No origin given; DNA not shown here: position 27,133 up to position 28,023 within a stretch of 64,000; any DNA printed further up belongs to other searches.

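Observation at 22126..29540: Complete archaeal-style mre11-rad50-nurA-herA end-resection operon with an extra stand-alone HAS barrel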

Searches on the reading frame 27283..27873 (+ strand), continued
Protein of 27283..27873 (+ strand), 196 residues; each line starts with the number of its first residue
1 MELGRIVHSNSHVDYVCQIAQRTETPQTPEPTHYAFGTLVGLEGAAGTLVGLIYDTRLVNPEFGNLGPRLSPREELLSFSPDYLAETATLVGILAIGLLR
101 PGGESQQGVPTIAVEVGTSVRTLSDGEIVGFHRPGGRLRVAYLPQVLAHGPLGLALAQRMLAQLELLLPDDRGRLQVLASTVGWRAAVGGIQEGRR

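Call 57: list_cluster_members(proteins=[P0188, P0244, P0259, P0261, P0265, P0229, P0220, P0215, P0239, P0151])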
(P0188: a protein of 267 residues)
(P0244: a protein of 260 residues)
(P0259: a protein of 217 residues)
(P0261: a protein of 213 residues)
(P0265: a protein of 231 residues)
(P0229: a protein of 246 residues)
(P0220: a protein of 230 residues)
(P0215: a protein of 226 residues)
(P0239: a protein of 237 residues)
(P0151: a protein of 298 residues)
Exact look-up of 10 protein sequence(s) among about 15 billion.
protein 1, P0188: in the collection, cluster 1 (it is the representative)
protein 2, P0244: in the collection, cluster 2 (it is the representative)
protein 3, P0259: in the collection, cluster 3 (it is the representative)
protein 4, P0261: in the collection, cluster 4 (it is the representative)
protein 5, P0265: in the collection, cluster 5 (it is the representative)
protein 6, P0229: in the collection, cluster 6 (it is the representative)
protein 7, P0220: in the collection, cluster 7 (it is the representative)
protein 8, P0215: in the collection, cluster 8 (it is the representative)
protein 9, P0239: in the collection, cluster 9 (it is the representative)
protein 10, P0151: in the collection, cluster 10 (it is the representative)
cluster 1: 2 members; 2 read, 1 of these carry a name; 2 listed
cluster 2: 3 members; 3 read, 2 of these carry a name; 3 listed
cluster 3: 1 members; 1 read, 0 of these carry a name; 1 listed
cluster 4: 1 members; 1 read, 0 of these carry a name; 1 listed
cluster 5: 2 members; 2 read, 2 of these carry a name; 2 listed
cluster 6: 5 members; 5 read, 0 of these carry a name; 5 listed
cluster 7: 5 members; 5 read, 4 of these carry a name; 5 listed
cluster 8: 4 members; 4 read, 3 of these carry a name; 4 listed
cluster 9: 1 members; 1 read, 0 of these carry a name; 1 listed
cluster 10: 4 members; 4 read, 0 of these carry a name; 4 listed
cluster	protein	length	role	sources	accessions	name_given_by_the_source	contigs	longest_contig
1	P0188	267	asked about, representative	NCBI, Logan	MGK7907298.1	MAG: hypothetical protein AB4040_08740 [Synechococcus sp.]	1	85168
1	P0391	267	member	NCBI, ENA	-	-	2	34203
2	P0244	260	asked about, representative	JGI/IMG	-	hypothetical protein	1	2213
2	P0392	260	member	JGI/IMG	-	hypothetical protein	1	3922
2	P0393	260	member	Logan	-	-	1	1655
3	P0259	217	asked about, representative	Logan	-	-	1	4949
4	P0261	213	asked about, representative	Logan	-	-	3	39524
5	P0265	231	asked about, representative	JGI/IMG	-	hypothetical protein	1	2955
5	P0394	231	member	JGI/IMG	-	hypothetical protein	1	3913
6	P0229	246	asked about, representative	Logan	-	-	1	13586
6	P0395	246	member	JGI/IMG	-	-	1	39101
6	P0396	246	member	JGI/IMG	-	-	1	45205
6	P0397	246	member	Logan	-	-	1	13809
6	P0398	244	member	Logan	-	-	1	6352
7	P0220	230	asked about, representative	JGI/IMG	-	hypothetical protein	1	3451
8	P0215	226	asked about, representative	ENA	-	-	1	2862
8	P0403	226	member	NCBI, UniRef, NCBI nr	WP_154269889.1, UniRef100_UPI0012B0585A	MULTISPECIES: hypothetical protein [Haloferax] | hypothetical protein n=1 Tax=Haloferax TaxID=2251 RepID=UPI0012B0585A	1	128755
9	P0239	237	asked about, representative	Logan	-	-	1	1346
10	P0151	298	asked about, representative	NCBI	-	-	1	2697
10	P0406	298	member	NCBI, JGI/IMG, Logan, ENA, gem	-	-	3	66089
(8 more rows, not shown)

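Call 58: find_encoding_contigs(protein=P0403, flank=8000, max_places=3)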
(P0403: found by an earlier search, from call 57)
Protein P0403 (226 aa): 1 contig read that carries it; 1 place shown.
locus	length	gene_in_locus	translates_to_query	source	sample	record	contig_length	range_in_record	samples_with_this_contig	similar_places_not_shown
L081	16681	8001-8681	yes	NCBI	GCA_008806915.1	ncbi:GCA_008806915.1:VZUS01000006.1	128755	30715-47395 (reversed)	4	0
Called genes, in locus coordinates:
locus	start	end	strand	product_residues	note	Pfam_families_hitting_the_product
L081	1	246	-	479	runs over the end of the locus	-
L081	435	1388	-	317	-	PF00149:Metallophos, PF12850:Metallophos_2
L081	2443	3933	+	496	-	PF00149:Metallophos, PF12850:Metallophos_2 (weak)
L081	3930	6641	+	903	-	PF02463:SMC_N, PF13175:AAA_15, PF13476:AAA_23, PF06810:Phage_scaffold (faint), PF13558:SbcC_Walker_B (weak)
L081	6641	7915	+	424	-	PF09376:NurA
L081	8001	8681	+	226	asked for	PF26500:DUF8166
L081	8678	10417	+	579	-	PF01935:DUF87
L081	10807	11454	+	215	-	-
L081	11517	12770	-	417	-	PF00145:DNA_methylase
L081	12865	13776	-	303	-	PF02976:MutH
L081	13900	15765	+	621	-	PF00145:DNA_methylase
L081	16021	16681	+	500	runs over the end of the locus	PF02518:HATPase_c (weak), PF13589:HATPase_c_3, PF17942:Morc6_S5 (weak)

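Call 59: find_encoding_contigs(protein=P0188, flank=8000, max_places=3)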
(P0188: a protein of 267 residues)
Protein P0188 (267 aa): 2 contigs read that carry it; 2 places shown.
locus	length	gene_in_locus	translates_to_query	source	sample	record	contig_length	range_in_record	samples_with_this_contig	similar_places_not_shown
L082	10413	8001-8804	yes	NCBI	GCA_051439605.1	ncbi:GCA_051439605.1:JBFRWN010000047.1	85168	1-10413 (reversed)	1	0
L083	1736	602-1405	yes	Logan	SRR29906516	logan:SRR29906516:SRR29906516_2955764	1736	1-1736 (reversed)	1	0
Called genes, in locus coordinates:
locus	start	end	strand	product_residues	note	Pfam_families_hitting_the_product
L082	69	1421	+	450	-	PF01554:MatE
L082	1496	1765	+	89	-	-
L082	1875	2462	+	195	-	PF11780:DUF3318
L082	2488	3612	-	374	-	PF02463:SMC_N, PF13175:AAA_15, PF13476:AAA_23, PF13304:AAA_21 (faint)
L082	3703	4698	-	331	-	PF13793:Pribosyltran_N, PF00156:Pribosyltran, PF14572:Pribosyl_synth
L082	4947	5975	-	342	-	PF01820:Dala_Dala_lig_N, PF01071:GARS_A (weak), PF02786:CPSase_L_D2 (weak), PF08443:RimK (weak), PF14397:ATPgrasp_ST (faint), PF07478:Dala_Dala_lig_C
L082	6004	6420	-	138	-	PF08854:DUF1824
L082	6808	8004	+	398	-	PF09376:NurA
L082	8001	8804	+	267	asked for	PF26500:DUF8166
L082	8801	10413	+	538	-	PF01935:DUF87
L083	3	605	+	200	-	?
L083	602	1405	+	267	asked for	PF26500:DUF8166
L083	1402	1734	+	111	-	?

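Call 60: find_encoding_contigs(protein=P0396, flank=8000, max_places=2)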
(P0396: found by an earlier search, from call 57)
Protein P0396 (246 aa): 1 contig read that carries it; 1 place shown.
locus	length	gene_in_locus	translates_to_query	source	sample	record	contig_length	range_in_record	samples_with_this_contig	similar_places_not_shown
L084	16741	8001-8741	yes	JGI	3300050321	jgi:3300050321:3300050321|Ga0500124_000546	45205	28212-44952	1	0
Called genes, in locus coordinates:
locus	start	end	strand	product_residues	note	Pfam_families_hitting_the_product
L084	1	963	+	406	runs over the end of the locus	-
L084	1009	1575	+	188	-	PF01025:GrpE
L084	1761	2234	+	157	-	PF13612:DDE_Tnp_1_3, PF01609:DDE_Tnp_1 (weak)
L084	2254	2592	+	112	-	PF01609:DDE_Tnp_1, PF13612:DDE_Tnp_1_3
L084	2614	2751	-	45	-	-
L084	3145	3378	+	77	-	-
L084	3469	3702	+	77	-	-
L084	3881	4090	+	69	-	-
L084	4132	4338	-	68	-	-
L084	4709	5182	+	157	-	-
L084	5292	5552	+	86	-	-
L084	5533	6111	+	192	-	PF24831:DUF7715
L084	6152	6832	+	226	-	-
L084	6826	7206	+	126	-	-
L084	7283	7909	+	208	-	PF01726:LexA_DNA_bind, PF00717:Peptidase_S24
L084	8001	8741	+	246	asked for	PF26500:DUF8166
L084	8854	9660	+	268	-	-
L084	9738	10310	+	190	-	-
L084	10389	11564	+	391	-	PF07505:DUF5131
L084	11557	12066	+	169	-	-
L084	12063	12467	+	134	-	-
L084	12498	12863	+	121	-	-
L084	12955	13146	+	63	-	-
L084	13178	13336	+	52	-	-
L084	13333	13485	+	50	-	-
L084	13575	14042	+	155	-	-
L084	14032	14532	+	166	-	-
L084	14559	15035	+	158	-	-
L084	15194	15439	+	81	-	-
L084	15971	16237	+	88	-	-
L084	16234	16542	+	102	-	-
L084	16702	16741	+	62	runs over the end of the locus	-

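Call 61: find_encoding_contigs(protein=P0261, flank=8000, max_places=2)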
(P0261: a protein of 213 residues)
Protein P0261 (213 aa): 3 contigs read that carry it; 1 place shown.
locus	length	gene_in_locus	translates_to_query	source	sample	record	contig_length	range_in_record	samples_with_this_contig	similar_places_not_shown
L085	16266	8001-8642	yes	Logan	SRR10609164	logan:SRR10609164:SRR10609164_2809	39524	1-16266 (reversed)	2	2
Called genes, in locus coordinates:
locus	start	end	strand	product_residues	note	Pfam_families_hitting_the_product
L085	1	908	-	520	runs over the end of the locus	PF17957:Big_7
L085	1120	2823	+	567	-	-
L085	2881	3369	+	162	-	-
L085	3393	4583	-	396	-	PF05157:MshEN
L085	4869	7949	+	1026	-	PF02463:SMC_N, PF13175:AAA_15, PF13304:AAA_21 (weak), PF13476:AAA_23, PF13558:SbcC_Walker_B (weak)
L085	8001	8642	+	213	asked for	PF26500:DUF8166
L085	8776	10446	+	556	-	PF01935:DUF87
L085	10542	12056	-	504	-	-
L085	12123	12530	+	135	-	-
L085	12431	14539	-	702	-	PF00012:HSP70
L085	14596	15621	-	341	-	-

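Call 62: find_encoding_contigs(protein=P0406, flank=8000, max_places=2)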
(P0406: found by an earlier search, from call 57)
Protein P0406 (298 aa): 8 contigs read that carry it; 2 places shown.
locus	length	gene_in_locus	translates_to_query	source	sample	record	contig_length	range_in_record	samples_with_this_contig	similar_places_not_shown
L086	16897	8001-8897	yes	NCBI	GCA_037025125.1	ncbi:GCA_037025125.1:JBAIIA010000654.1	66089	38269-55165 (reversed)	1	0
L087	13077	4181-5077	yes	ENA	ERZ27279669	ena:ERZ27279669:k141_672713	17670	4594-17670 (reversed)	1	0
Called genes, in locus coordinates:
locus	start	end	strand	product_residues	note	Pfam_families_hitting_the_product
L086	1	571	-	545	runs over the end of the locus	PF02776:TPP_enzyme_N, PF00205:TPP_enzyme_M, PF02775:TPP_enzyme_C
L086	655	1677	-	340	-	-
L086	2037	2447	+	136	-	-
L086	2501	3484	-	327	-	PF00730:HhH-GPD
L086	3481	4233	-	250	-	PF01022:HTH_5, PF12840:HTH_20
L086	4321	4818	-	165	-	-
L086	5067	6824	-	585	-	PF00171:Aldedh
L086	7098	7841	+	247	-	PF07505:DUF5131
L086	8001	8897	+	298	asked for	PF26500:DUF8166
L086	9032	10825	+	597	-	PF01935:DUF87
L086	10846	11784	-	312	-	PF00140:Sigma70_r1_2, PF04542:Sigma70_r2, PF04539:Sigma70_r3, PF04545:Sigma70_r4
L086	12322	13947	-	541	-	PF13360:PQQ_2 (weak), PF13570:Beta-prop_ACSF4 (faint), PF13360:PQQ_2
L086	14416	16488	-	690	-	PF11832:DUF3352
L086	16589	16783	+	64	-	-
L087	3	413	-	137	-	?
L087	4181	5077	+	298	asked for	PF26500:DUF8166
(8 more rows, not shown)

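Call 68: list_cluster_members(proteins=[P0247, P0248, P0249, P0251, P0255, P0260, P0263, P0264, P0269, P0233])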
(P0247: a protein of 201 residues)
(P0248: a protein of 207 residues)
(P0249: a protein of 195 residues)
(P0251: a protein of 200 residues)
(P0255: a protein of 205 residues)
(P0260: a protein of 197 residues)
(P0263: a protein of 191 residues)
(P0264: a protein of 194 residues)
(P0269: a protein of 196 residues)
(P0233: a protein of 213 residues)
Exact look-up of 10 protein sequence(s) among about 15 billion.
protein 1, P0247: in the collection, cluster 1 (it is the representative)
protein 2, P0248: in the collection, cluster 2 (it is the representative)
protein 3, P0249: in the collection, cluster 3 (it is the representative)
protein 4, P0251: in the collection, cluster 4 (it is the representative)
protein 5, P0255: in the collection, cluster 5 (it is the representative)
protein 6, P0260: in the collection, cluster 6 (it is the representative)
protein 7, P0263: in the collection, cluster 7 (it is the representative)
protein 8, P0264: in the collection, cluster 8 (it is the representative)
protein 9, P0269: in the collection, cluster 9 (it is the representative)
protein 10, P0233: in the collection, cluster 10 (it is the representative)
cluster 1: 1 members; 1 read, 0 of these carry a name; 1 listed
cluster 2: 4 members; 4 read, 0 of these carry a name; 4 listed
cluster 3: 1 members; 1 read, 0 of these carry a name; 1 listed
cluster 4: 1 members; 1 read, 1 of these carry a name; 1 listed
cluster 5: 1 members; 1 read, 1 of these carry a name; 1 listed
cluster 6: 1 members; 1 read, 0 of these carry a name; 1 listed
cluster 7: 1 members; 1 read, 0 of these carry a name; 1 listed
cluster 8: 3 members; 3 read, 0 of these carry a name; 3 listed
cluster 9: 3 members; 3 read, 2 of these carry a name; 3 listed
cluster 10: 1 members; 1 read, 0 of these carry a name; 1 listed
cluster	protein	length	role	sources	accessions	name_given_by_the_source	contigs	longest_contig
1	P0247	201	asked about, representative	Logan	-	-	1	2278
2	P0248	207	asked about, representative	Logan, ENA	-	-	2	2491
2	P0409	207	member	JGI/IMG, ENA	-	-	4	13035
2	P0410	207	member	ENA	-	-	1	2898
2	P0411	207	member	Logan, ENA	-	-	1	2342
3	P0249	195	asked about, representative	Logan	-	-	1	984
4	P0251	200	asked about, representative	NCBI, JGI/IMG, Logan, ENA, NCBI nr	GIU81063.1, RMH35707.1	MAG: hypothetical protein D6687_00430 [Acidobacteria bacterium] | hypothetical protein | MAG: hypothetical protein D6687_00430 [Acidobacteriota bacterium]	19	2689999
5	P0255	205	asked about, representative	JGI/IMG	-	hypothetical protein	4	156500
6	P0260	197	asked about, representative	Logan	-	-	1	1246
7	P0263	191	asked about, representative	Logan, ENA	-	-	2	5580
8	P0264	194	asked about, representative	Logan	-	-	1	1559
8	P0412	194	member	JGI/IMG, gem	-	-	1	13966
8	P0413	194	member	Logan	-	-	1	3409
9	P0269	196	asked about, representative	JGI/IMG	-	hypothetical protein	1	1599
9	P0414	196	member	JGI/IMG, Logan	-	hypothetical protein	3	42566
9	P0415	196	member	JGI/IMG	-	-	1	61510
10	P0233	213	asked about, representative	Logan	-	-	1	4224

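Call 69: find_encoding_contigs(protein=P0251, flank=8000, max_places=1)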
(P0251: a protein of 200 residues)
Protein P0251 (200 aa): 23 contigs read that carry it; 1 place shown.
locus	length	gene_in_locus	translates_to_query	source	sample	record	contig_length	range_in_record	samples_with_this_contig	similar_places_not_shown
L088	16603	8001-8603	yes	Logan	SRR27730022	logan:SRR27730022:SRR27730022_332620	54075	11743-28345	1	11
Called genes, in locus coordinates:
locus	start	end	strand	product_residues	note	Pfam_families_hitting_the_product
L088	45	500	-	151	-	PF00578:AhpC-TSA, PF08534:Redoxin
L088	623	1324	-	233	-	PF02190:LON_substr_bdg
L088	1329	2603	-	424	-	PF00149:Metallophos, PF12850:Metallophos_2 (weak)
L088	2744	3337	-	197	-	PF01502:PRA-CH, PF01503:PRA-PH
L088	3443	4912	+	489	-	PF07728:AAA_5 (faint)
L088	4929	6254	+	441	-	PF27098:Rv0959_3rd, PF13519:VWA_2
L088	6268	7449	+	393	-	PF09376:NurA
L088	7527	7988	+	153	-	-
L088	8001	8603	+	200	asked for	PF26500:DUF8166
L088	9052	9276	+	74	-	-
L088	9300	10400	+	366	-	PF00515:TPR_1 (faint), PF07719:TPR_2 (faint), PF13414:TPR_11, PF13431:TPR_17 (faint), PF13432:TPR_16 (faint), PF24575:TPR_Slam (faint), PF13174:TPR_6 (faint), PF13424:TPR_12, +5 more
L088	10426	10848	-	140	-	PF02410:RsfS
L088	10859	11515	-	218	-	PF01467:CTP_transf_like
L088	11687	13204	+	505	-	PF05140:ResB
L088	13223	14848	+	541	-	PF01578:Cytochrom_C_asm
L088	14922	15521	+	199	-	PF07719:TPR_2 (weak), PF21033:RMD1-3, PF13432:TPR_16, PF14559:TPR_19, PF23914:TPR_CcmH_CycH, PF00515:TPR_1, PF07719:TPR_2, PF13181:TPR_8 (weak), +11 more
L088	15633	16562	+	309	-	-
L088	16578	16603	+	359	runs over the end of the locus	PF24137: (weak), PF27123:CrtC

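Call 70: find_encoding_contigs(protein=P0255, flank=8000, max_places=1)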
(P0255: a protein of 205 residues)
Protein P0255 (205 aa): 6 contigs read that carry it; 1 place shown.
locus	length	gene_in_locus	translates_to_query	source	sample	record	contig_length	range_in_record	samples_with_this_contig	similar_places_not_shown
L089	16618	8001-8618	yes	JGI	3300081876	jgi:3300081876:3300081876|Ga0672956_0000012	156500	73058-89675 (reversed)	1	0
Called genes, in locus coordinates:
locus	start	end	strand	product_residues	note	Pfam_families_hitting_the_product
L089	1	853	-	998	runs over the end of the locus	PF00069:Pkinase, PF07714:PK_Tyr_Ser-Thr, PF03109:ABC1, PF14531:Kinase-like (weak), PF13424:TPR_12 (faint)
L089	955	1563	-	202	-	PF07638:Sigma70_ECF, PF08281:Sigma70_r4_2, PF04545:Sigma70_r4 (weak)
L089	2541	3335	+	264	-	-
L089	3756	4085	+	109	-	PF00581:Rhodanese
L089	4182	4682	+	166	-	PF00111:Fer2, PF01799:Fer2_2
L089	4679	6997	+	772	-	PF01315:Ald_Xan_dh_C, PF02738:MoCoBD_1, PF20256:MoCoBD_2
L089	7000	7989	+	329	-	PF00941:FAD_binding_5, PF03450:CO_deh_flav_C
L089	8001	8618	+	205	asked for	PF26500:DUF8166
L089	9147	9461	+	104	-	PF17209:Hfq (weak), PF21979:Hfq_1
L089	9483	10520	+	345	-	PF04166:PdxA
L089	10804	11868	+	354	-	PF01699:Na_Ca_ex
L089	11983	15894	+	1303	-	PF02743:dCache_1, PF00989:PAS, PF08448:PAS_4, PF13188:PAS_8, PF13426:PAS_9, PF01590:GAF, PF13185:GAF_2, PF13492:GAF_3, +4 more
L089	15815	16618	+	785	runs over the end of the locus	-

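Call 71: find_encoding_contigs(protein=P0415, flank=8000, max_places=1)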
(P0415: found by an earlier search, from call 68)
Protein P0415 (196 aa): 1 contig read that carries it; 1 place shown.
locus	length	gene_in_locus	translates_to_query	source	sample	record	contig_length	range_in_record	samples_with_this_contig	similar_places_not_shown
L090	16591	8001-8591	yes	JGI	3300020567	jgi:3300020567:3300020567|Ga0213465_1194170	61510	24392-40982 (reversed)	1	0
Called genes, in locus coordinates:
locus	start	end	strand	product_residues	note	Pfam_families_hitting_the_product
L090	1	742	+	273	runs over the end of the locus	PF01039:Carboxyl_trans, PF03255:ACCA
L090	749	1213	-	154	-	PF00578:AhpC-TSA, PF08534:Redoxin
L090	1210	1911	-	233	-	PF02190:LON_substr_bdg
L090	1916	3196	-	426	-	PF00149:Metallophos, PF12850:Metallophos_2 (weak)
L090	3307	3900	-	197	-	PF01502:PRA-CH, PF01503:PRA-PH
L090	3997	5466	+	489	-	-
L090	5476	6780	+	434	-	PF27098:Rv0959_3rd, PF13519:VWA_2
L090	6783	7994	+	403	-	PF09376:NurA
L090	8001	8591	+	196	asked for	PF26500:DUF8166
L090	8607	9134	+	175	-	-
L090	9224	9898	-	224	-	PF25182:NonGDSL (weak), PF00657:Lipase_GDSL, PF04311:DUF459 (faint), PF13472:Lipase_GDSL_2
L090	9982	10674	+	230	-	PF00005:ABC_tran, PF02463:SMC_N (faint), PF13304:AAA_21 (faint)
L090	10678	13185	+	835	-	PF12704:MacB_PCD, PF02687:FtsX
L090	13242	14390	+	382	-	PF01053:Cys_Met_Meta_PP, PF00155:Aminotran_1_2, PF00266:Aminotran_5 (weak), PF01041:DegT_DnrJ_EryC1, PF01212:Beta_elim_lyase (faint)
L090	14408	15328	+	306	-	PF00481:PP2C (faint), PF13672:PP2C_2, PF07228:SpoIIE (faint)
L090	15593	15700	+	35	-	-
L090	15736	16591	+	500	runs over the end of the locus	-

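Call 72: find_encoding_contigs(protein=P0409, flank=8000, max_places=1)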
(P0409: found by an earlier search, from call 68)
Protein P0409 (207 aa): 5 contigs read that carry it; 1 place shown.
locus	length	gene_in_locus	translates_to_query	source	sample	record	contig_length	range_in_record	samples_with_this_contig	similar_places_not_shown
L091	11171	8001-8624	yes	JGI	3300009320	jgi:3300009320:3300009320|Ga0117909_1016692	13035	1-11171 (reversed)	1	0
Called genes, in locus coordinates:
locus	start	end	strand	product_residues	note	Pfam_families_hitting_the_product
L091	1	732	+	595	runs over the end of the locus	PF06101:Vps62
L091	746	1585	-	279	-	PF01680:SOR_SNZ, PF05690:ThiG (weak)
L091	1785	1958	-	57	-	-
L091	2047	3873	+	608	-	PF00082:Peptidase_S8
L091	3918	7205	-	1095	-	PF05048:NosD, PF13229:Beta_helix, PF05048:NosD, PF13229:Beta_helix, PF12690:BsuPI, PF05048:NosD, PF13229:Beta_helix, PF24266:HTH_HVO_0163_N, +7 more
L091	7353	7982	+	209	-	PF03308:MeaB (faint), PF02492:cobW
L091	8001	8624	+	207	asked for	PF26500:DUF8166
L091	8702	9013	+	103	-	PF01909:NTP_transf_2, PF18765:Polbeta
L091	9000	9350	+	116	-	PF01934:HepT-like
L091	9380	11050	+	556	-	PF01935:DUF87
